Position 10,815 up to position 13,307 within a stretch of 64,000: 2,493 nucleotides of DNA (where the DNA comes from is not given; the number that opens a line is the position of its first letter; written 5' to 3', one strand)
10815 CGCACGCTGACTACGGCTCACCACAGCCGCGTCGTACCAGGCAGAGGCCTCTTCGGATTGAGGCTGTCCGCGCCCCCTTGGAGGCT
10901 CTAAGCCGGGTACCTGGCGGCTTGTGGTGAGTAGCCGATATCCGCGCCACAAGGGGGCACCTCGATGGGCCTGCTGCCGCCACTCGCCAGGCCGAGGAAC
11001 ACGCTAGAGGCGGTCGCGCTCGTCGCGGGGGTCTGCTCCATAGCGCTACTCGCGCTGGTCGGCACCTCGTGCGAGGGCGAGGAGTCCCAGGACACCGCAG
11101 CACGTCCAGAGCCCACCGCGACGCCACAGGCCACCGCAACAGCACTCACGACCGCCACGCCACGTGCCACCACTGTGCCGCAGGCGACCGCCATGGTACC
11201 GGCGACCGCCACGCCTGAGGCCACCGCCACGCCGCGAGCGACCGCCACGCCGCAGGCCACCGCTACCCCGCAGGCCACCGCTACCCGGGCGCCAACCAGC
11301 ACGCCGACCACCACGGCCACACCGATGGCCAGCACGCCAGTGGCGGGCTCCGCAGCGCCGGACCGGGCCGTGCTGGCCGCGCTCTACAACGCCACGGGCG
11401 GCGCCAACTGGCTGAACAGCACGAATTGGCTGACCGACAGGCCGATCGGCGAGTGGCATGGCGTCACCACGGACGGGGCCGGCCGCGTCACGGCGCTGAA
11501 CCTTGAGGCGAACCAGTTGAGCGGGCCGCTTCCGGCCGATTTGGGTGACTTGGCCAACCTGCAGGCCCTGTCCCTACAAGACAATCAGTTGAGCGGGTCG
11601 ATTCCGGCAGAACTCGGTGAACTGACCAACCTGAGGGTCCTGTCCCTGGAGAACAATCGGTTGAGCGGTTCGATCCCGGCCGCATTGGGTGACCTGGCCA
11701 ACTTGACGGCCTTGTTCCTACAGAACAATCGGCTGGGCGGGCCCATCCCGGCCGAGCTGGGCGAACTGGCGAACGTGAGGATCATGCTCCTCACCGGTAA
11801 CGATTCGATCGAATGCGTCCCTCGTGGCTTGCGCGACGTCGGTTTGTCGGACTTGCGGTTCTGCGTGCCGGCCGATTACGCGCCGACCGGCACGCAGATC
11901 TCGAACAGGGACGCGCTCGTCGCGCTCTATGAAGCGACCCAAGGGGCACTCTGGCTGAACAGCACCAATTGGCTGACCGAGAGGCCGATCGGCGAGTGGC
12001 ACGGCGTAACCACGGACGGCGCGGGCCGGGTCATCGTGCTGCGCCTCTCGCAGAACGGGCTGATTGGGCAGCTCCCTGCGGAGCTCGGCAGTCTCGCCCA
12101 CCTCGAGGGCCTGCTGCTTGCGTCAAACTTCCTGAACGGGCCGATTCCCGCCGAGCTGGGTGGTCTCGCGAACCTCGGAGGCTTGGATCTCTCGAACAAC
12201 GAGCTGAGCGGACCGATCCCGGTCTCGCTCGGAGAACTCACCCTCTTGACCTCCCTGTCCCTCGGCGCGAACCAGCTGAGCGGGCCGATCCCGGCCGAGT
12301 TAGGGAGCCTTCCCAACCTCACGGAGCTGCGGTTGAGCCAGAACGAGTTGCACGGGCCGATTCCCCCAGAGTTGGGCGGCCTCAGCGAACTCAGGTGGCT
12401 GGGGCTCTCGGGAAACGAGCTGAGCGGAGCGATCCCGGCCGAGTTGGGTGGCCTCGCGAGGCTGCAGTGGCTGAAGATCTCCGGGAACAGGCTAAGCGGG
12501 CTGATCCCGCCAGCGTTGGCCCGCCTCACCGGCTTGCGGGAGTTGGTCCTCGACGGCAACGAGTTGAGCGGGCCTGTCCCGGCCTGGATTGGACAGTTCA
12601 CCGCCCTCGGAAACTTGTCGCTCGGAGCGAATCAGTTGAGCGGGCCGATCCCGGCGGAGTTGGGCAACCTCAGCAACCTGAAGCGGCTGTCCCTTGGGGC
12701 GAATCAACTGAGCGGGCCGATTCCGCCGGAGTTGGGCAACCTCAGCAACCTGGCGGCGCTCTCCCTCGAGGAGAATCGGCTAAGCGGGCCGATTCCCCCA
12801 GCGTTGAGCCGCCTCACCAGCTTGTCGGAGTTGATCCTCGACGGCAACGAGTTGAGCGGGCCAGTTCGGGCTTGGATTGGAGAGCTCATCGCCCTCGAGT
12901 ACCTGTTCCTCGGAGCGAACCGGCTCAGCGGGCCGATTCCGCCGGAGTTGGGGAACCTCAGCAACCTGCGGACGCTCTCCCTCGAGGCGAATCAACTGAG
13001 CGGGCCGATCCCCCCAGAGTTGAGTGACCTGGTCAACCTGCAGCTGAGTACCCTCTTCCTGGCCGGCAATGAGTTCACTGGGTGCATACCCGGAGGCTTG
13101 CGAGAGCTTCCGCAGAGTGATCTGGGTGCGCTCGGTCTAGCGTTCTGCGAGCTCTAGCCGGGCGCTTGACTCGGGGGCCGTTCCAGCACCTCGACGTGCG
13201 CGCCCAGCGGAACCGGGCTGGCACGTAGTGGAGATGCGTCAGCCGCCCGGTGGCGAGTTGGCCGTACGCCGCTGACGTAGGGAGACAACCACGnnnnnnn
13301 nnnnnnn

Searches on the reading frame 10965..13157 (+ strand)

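Call 14: search_protein_families(library=padloc, proteins=[window:10965-13157:+], max_evalue=0.01)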
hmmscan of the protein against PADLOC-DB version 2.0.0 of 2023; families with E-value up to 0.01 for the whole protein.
window:10965-13157:+ (730 aa): 1 family
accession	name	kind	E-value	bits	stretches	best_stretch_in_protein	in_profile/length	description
PDLC04061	PD-T4-6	-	0.0087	13.6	0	18-133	361-486/510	-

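Call 15: search_protein_families(library=ncbifam, proteins=[window:10965-13157:+], max_evalue=0.01)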
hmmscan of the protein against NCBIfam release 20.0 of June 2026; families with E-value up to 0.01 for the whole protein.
window:10965-13157:+ (730 aa): 4 families
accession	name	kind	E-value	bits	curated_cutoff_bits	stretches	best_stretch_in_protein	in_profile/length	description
NF047464.1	FibnectbindLIC11051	equivalog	8.5e-39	133.6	1000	3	377-558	487-662/685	LIC_11051 family fibronectin-binding protein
NF041400.1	XopAE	equivalog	2.8e-38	132.1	600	3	418-621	11-211/478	type III secretion system effector XopAE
NF041381.1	XopAC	subfamily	5.9e-35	120.8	450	4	368-492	79-201/451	XopAC/AvrAC family type III secretion system effector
NF041351.1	XopL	equivalog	3.6e-12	45.8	500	1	367-583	63-261/497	type III secretion system leucine-rich repeat domain-containing effector XopL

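Call 105: search_protein_families(library=pfam, proteins=[window:10965-13157:+], max_evalue=0.001)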
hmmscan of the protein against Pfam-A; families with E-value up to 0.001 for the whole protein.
window:10965-13157:+ (730 aa): 8 families
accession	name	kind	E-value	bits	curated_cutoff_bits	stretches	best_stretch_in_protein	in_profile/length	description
PF00560.39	LRR_1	-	3.3e-55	172.5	20.6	0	222-244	1-23/23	Leucine Rich Repeat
PF13855.12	LRR_8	-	5.3e-43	145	27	6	220-257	24-61/61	Leucine rich repeat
PF23598.1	LRR_14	-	2.5e-37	128.9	40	4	469-578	42-147/353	Leucine-rich repeat region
PF12799.13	LRR_4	-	3.6e-28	97.4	27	2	198-234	2-37/44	Leucine Rich repeats (2 copies)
PF23211.1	LRR_LRWD1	-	5.4e-09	36.5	28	0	168-234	11-77/190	Leucine-rich repeat and WD repeat-containing protein 1, LRR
PF24758.1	LRR_At5g56370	-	4.1e-08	33.6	27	0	404-460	13-71/227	FBD-associated F-box protein At5g56370, LRR repeats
PF25019.1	LRR_R13L1-DRL21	-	4.3e-05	23.9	27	0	196-230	93-126/127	R13L1/DRL21 LRRs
PF15028.12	PTCRA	-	0.00051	20.2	23.1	0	536-558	58-80/127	Pre-T-cell antigen receptor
